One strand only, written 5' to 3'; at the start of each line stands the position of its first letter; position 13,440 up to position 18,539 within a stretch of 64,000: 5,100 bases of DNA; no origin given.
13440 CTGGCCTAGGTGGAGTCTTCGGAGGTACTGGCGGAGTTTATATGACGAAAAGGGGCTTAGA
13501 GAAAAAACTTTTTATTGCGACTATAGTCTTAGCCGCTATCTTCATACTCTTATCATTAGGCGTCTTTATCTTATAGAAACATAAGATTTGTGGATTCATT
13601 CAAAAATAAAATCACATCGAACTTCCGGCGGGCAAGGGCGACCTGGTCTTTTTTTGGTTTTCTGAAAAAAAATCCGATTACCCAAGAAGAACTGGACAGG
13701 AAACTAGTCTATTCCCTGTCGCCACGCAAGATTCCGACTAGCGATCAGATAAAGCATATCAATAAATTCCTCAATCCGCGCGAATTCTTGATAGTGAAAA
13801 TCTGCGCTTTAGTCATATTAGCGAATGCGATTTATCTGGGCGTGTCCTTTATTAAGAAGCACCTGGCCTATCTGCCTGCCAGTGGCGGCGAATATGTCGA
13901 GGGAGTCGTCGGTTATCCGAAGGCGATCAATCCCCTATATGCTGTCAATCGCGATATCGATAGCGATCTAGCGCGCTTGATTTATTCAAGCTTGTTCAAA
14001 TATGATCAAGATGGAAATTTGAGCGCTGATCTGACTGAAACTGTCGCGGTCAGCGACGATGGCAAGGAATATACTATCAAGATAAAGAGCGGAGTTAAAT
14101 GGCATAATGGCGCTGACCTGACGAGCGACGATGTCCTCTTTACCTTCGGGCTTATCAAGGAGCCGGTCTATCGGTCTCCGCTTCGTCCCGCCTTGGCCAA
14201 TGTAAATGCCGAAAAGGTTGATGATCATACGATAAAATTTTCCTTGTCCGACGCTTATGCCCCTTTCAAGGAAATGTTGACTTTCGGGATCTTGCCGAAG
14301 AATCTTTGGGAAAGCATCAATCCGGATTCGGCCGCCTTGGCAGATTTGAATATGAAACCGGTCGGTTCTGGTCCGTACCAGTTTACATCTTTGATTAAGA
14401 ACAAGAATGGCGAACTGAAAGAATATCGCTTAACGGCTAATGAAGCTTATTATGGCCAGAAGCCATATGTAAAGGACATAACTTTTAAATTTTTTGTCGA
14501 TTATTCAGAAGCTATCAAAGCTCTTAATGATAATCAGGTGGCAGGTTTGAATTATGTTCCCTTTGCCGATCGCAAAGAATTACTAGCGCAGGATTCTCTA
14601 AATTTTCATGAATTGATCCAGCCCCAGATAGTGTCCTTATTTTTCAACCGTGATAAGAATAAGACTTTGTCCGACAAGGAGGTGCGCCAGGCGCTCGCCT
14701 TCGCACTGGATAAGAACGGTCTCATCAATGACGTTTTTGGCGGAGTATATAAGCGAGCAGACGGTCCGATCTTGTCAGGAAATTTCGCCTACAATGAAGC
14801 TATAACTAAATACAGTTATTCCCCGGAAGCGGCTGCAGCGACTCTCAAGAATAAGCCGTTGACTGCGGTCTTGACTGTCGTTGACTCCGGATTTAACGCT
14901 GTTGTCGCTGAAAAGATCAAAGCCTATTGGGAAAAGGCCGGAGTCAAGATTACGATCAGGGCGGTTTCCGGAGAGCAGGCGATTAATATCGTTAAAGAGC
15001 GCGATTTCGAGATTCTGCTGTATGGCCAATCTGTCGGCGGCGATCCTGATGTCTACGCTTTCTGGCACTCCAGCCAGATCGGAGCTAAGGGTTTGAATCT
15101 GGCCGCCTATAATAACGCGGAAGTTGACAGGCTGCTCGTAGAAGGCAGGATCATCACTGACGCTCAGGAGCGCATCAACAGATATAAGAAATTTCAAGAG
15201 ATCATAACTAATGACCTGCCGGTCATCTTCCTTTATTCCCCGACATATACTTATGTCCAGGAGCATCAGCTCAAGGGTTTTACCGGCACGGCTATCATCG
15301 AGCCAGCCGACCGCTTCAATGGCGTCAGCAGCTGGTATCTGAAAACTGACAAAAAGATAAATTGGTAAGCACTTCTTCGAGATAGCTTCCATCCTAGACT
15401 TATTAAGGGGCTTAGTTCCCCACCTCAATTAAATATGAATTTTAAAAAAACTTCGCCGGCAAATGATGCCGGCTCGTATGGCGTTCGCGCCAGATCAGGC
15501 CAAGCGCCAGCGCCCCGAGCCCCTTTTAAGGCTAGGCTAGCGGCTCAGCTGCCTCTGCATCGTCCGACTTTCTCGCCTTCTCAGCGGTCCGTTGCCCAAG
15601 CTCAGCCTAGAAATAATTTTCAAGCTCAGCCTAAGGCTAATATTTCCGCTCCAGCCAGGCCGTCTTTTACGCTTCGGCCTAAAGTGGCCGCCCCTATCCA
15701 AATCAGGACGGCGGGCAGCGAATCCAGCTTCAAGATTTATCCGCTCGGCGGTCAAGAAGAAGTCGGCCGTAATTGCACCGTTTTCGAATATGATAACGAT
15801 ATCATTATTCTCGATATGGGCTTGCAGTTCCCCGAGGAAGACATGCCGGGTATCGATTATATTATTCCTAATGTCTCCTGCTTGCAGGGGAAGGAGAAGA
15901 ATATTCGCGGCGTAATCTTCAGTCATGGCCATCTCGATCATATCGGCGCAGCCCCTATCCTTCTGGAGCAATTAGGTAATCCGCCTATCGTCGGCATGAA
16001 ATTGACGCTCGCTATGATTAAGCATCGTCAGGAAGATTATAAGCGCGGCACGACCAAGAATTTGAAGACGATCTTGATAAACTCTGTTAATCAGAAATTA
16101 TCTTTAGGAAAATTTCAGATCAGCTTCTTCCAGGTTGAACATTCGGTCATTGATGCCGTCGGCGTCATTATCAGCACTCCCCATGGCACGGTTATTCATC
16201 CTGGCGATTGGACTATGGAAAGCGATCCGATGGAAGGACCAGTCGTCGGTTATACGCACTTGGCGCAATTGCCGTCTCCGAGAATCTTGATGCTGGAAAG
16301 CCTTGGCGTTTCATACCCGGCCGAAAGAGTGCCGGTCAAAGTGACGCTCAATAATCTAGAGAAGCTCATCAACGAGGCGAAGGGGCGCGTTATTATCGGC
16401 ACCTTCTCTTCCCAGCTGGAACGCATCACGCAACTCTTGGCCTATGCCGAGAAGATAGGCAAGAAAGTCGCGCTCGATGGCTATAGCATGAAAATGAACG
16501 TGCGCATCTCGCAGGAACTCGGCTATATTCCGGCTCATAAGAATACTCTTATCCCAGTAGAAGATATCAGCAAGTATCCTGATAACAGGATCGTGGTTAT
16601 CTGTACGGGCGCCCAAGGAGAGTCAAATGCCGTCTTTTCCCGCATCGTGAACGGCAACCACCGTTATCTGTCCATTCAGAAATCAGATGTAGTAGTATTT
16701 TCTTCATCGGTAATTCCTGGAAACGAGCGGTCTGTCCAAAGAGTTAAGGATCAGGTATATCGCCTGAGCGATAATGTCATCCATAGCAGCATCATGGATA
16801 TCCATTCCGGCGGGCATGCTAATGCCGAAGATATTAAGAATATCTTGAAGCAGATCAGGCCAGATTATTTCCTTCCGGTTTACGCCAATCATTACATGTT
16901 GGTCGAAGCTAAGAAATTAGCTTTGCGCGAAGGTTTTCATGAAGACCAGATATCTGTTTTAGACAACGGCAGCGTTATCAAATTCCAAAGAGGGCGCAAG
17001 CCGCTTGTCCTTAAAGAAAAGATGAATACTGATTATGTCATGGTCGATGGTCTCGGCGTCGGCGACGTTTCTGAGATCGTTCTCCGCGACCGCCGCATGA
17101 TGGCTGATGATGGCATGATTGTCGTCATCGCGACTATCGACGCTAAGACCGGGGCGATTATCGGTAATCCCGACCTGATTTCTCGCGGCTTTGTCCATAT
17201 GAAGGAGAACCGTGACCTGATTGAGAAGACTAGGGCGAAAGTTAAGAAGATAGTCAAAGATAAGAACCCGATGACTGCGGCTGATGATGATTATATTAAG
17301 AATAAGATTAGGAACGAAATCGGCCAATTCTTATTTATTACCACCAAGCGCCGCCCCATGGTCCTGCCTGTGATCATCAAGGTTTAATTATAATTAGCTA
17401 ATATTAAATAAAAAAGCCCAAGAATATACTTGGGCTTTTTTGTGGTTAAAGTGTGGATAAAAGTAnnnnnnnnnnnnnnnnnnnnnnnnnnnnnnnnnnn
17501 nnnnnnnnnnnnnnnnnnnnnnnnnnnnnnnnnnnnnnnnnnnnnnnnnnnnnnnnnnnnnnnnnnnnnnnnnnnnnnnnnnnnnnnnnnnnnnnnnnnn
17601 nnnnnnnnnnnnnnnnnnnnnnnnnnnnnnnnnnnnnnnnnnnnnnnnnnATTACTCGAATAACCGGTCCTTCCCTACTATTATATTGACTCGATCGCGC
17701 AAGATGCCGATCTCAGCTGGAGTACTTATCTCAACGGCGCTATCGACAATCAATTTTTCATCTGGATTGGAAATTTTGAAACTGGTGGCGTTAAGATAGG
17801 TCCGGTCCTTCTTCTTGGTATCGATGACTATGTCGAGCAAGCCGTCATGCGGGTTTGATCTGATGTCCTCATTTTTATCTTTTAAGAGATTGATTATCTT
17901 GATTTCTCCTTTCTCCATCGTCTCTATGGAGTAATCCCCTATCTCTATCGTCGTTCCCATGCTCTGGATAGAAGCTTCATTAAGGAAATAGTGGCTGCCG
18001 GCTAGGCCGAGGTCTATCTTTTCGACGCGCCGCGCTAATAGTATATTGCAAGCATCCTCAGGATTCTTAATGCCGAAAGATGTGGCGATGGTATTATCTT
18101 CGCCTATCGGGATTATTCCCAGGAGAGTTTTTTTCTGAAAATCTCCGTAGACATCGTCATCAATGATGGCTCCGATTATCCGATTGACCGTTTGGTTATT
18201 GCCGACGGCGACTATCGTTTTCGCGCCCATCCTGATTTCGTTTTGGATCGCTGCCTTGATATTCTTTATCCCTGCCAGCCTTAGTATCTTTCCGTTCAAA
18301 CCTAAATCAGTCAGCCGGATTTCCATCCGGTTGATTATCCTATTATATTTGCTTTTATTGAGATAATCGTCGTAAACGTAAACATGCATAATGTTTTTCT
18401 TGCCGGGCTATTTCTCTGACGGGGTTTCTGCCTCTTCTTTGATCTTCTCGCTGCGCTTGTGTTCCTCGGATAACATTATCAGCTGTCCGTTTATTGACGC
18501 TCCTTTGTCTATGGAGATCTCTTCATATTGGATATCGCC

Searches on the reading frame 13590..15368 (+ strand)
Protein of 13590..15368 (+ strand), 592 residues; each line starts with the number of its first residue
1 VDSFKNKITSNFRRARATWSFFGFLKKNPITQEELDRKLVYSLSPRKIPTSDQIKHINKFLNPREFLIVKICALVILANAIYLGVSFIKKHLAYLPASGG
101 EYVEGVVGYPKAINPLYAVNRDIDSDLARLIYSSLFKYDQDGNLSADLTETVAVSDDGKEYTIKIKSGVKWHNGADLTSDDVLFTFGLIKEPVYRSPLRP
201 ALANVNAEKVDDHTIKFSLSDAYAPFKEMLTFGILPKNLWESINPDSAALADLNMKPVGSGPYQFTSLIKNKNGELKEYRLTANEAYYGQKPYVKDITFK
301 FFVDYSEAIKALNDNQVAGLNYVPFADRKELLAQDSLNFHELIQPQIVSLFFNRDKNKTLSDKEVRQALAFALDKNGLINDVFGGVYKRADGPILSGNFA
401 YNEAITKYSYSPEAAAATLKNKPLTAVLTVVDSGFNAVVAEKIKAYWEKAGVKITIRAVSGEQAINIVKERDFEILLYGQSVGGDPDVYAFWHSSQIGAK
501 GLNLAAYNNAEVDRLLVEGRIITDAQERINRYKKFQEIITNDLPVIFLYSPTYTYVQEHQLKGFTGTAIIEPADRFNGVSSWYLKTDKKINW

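Call 11: search_protein_families(library=pfam, proteins=[window:13590-15368:+], max_evalue=0.0001)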
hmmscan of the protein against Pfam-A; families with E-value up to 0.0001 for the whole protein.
window:13590-15368:+ (592 aa): 1 family
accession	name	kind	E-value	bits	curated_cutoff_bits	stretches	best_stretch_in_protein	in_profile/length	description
PF00496.27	SBP_bac_5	-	4.2e-64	217.4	32.4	1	145-492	3-358/368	Bacterial extracellular solute-binding proteins, family 5 Middle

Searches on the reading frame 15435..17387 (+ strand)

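Call 11: search_protein_families(library=pfam, proteins=[window:15435-17387:+], max_evalue=0.0001)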
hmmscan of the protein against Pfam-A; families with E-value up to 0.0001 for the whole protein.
window:15435-17387:+ (650 aa): 4 families
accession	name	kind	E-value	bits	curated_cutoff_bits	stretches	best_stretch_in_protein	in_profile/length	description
PF22505.1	RNase_J_b_CASP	-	2.5e-42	144.1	27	1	316-440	1-125/126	Ribonuclease J, beta-CASP domain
PF17770.6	RNase_J_C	-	6.4e-32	111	23.8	1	549-650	1-102/102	Ribonuclease J C-terminal domain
PF00753.33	Lactamase_B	-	4.7e-11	43.4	22.7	1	111-270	5-161/196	Metallo-beta-lactamase superfamily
PF12706.13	Lactamase_B_2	-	1.1e-07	32.1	27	1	155-260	29-144/200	Beta-lactamase superfamily domain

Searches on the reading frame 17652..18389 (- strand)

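Call 11: search_protein_families(library=pfam, proteins=[window:17652-18389:-], max_evalue=0.0001)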
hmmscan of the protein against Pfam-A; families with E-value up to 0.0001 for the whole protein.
window:17652-18389:- (245 aa): 1 family
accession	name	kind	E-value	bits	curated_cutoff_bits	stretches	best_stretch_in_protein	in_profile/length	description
PF00781.29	DAGK_cat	-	3.9e-09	36.6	23.6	1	12-128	12-123/125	Diacylglycerol kinase catalytic domain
